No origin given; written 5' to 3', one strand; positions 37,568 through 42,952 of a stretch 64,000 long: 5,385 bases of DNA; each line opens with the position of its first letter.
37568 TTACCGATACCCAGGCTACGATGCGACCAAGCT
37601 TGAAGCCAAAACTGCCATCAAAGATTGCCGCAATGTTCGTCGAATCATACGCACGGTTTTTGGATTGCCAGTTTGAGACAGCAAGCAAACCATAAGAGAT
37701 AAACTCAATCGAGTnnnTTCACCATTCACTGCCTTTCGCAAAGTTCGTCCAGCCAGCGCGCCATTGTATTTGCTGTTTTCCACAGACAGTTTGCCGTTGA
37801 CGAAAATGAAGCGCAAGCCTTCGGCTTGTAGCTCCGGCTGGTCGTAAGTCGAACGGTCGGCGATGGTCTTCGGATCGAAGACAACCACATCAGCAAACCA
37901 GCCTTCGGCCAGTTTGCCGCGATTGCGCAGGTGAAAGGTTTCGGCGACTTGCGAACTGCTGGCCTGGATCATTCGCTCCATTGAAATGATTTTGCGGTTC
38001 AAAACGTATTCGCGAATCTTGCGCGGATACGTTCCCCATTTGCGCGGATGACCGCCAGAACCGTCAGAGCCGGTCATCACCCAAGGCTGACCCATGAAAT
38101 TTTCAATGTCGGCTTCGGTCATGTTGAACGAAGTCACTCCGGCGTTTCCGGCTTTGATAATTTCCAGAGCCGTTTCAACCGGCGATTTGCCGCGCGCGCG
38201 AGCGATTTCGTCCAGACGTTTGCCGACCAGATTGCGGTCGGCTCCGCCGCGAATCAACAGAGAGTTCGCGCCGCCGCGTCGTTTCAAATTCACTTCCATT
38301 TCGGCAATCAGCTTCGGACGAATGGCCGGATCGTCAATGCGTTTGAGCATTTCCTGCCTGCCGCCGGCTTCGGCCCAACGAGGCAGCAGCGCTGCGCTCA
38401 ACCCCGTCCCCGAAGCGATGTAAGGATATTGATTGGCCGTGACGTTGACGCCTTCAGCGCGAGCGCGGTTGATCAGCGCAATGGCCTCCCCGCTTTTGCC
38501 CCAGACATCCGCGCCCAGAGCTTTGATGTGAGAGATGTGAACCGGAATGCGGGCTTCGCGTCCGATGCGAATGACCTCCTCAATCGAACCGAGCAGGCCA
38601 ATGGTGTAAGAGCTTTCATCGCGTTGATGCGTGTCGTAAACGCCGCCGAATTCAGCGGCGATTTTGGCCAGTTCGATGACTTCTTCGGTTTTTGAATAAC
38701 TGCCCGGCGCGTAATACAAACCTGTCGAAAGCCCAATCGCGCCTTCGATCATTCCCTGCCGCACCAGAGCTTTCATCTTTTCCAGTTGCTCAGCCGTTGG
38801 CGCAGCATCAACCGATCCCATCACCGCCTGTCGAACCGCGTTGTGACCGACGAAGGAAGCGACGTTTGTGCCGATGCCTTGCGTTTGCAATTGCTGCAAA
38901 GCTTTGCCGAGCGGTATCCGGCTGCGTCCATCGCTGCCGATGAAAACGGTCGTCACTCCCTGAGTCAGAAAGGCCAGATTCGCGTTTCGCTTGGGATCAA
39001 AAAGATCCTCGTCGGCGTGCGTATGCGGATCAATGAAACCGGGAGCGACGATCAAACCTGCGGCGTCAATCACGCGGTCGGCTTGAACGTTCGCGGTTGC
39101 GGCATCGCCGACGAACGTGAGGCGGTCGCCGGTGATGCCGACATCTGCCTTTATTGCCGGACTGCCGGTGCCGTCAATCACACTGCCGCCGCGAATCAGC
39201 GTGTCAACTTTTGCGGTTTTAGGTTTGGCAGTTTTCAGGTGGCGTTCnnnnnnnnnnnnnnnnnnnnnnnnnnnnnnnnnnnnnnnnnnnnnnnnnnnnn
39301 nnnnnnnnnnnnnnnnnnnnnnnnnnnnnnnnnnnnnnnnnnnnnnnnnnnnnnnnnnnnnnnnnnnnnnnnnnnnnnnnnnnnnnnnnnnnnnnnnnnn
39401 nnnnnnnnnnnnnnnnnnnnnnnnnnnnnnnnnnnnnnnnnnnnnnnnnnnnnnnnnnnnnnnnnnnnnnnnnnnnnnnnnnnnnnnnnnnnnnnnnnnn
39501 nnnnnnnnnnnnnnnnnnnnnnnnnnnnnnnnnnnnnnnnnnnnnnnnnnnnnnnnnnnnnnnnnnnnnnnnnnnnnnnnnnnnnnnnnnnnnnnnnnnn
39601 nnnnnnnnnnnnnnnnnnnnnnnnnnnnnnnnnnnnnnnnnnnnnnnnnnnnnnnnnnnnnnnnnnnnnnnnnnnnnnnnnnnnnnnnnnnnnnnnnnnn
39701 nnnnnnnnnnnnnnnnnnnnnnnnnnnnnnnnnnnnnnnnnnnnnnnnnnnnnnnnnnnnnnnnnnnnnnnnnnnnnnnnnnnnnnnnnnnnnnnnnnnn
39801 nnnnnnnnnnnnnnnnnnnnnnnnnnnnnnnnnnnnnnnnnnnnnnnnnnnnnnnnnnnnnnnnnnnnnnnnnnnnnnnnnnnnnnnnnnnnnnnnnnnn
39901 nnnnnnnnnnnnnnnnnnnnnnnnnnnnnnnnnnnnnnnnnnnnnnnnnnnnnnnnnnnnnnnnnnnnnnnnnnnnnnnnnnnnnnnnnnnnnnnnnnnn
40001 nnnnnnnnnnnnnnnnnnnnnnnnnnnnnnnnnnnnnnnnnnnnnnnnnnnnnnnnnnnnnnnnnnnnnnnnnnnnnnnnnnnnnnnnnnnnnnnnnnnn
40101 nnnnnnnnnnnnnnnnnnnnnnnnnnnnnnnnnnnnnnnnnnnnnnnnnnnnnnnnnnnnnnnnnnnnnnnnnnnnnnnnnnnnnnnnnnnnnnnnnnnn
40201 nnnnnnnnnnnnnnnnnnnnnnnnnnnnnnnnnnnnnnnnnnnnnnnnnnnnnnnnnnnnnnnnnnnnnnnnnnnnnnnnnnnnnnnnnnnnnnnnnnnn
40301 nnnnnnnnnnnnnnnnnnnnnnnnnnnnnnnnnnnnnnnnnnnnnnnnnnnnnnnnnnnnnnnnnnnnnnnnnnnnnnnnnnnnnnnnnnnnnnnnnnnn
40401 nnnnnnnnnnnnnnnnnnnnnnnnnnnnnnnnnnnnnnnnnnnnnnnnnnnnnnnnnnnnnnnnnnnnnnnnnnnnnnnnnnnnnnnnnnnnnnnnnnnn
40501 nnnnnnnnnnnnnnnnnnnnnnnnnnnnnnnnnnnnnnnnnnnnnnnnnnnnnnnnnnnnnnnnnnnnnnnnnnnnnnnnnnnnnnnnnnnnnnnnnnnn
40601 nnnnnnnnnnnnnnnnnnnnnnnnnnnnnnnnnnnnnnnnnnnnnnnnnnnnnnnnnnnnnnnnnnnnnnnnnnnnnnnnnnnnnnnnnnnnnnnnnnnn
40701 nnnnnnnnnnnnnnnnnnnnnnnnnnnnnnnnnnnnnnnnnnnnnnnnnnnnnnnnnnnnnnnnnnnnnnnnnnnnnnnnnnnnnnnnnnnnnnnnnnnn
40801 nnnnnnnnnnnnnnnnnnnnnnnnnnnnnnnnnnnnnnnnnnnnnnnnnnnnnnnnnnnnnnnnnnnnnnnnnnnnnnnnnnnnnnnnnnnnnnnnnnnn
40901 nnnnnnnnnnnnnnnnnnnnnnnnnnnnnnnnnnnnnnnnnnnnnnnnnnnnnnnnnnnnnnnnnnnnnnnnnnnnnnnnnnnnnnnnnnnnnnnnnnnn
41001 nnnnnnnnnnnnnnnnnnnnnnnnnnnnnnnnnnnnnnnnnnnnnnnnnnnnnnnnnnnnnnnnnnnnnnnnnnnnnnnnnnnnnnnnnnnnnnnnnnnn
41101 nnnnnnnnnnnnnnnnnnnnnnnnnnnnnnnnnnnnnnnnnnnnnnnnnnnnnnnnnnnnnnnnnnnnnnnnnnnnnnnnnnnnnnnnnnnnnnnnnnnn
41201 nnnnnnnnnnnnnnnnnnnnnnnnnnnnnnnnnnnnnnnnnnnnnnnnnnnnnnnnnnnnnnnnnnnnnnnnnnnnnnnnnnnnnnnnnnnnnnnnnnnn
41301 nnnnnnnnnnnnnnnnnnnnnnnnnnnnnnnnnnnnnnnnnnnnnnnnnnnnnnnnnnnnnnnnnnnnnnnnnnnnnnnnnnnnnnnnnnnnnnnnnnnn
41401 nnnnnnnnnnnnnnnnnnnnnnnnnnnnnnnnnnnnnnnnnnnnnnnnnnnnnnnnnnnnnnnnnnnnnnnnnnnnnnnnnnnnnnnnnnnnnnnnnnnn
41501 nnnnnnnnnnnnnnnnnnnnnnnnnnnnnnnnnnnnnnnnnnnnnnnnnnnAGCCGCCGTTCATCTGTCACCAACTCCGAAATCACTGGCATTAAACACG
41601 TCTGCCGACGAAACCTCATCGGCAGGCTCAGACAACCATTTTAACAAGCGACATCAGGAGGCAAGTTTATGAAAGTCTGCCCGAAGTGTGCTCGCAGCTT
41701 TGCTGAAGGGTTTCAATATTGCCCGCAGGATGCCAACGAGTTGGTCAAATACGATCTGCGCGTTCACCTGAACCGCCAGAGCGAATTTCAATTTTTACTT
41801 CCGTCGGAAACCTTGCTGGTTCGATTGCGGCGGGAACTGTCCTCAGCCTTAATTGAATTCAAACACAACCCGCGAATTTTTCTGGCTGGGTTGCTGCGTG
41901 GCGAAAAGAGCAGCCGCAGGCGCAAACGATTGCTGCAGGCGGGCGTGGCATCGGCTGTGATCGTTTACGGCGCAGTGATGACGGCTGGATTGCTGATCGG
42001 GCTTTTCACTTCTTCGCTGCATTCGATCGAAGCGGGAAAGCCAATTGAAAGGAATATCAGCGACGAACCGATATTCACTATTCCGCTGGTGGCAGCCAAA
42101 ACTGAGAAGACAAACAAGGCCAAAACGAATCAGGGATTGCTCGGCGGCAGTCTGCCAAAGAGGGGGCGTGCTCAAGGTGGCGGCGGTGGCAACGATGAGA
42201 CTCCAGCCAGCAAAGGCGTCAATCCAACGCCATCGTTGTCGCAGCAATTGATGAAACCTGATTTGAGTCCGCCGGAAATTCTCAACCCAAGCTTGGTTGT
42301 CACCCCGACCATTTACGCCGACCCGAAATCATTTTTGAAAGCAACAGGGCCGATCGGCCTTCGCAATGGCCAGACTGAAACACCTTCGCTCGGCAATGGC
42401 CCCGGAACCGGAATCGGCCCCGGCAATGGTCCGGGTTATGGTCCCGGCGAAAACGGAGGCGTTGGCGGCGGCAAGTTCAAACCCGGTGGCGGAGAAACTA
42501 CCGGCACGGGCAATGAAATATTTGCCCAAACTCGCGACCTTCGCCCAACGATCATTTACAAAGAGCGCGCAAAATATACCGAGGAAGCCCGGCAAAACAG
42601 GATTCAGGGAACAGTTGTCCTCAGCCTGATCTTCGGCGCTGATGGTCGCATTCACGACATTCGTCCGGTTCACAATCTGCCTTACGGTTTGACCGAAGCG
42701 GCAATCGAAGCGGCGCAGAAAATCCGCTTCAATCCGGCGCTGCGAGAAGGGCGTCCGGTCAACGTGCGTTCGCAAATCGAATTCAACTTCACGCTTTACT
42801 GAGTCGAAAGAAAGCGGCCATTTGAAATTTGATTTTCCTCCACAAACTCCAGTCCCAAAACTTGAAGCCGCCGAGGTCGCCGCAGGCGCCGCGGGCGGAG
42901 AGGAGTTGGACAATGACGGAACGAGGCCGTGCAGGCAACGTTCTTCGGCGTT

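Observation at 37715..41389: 1243-aa secreted fusion of TolB-like propeller, S9 peptidase and D-aminoacylase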

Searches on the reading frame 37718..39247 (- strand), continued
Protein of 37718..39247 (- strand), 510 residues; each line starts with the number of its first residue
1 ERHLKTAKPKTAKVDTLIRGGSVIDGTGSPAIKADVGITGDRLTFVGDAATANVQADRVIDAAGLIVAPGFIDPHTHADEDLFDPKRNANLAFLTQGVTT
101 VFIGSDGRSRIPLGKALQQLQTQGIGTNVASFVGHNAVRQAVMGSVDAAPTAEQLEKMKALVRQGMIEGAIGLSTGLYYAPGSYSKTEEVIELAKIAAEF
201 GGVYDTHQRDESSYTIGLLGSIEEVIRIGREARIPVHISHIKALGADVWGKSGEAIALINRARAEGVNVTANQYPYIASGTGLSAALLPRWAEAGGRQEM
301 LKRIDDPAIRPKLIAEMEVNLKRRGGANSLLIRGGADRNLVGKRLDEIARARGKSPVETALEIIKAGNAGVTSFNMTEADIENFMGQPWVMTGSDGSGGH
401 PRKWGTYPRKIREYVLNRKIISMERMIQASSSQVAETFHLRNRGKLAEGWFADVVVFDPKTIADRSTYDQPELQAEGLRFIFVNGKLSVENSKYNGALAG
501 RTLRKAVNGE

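Call 48: search_protein_families(library=pfam, proteins=[P0155, P0158, P0178, P0180, P0208, P0223, P0262, P0264, P0258], max_evalue=0.00001)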
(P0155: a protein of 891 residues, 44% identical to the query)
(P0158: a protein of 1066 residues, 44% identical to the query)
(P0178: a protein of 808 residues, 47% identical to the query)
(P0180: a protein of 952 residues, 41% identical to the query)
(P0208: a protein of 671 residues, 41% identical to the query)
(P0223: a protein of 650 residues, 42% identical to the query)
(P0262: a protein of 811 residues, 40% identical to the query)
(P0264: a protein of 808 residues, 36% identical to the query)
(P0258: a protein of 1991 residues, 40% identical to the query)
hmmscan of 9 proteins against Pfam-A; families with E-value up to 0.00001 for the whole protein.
P0155 (891 aa): 3 families
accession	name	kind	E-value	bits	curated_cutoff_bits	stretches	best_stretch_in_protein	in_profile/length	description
PF07969.17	Amidohydro_3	-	1.5e-17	64.7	29.7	1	446-873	3-470/472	Amidohydrolase family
PF00246.29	Peptidase_M14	-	7e-14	52.6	21.6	1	152-260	3-135/286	Zinc carboxypeptidase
PF01979.26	Amidohydro_1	-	6.5e-10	39.2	25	0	453-695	2-244/345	Amidohydrolase family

P0158 (1066 aa): 2 families
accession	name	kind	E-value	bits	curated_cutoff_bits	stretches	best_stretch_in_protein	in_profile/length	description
PF07969.17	Amidohydro_3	-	4.3e-125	419.3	29.7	2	580-1061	1-472/472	Amidohydrolase family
PF01979.26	Amidohydro_1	-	4.5e-21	75.9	25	1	395-509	234-344/345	Amidohydrolase family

P0178 (808 aa): 2 families
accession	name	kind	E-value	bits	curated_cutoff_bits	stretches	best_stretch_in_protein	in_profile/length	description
PF07969.17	Amidohydro_3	-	3.4e-23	83.3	29.7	1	376-790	1-471/472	Amidohydrolase family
PF01979.26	Amidohydro_1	-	7.1e-11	42.4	25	0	719-790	277-345/345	Amidohydrolase family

P0180 (952 aa): 2 families
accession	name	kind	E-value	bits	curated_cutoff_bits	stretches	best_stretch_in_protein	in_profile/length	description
PF07969.17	Amidohydro_3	-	1.6e-34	120.7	29.7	2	388-502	358-470/472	Amidohydrolase family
PF01979.26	Amidohydro_1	-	2.1e-32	113.2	25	1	578-936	1-344/345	Amidohydrolase family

P0208 (671 aa): 2 families
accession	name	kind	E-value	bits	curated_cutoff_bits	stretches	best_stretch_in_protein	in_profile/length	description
PF07969.17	Amidohydro_3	-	7.4e-29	102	29.7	1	78-511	1-470/472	Amidohydrolase family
PF01979.26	Amidohydro_1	-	3.3e-13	50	25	1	442-511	278-344/345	Amidohydrolase family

P0223 (650 aa): 2 families
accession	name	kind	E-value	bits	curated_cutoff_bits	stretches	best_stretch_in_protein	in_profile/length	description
PF07969.17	Amidohydro_3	-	4.4e-24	86.2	29.7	2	526-630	369-470/472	Amidohydrolase family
PF01979.26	Amidohydro_1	-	1.6e-17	64.2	25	2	526-629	245-343/345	Amidohydrolase family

P0262 (811 aa): 3 families
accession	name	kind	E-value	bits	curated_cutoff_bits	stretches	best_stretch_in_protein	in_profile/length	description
PF00795.27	CN_hydrolase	-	1.9e-28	100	23.2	1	36-249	1-232/256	Carbon-nitrogen hydrolase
PF07969.17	Amidohydro_3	-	1.6e-27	97.5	29.7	2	690-792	372-471/472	Amidohydrolase family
PF01979.26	Amidohydro_1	-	1.3e-11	44.8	25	0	346-458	1-128/345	Amidohydrolase family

P0264 (808 aa): 3 families
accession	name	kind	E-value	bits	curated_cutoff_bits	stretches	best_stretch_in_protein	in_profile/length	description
PF07969.17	Amidohydro_3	-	1.6e-29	104.2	29.7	1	349-783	3-471/472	Amidohydrolase family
PF01979.26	Amidohydro_1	-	2.6e-11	43.8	25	0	668-782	242-344/345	Amidohydrolase family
PF13354.11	Beta-lactamase2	-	9.6e-06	25.5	22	0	54-87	9-41/214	Beta-lactamase enzyme family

P0258 (1991 aa): 4 families
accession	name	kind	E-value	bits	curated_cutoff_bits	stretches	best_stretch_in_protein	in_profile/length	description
PF00144.29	Beta-lactamase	-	2e-65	221.6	27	1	1559-1876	4-325/329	Beta-lactamase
PF07969.17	Amidohydro_3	-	3.9e-34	119.4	29.7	2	71-507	1-471/472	Amidohydrolase family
PF01979.26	Amidohydro_1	-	4.3e-30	105.6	25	1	1191-1517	1-343/345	Amidohydrolase family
PF07676.18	PD40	-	6.3e-22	77.4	20.9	1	576-611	2-38/38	WD40-like Beta Propeller Repeat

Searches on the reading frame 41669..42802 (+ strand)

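Call 11: search_protein_families(library=pfam, proteins=[window:41669-42802:+], max_evalue=0.0001)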
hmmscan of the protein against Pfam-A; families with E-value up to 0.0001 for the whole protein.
window:41669-42802:+ (377 aa): 1 family
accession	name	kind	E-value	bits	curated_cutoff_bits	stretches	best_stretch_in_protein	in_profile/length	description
PF03544.19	TonB_C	-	2.9e-16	60.1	24.6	1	301-376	3-79/79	Gram-negative bacterial TonB protein C-terminal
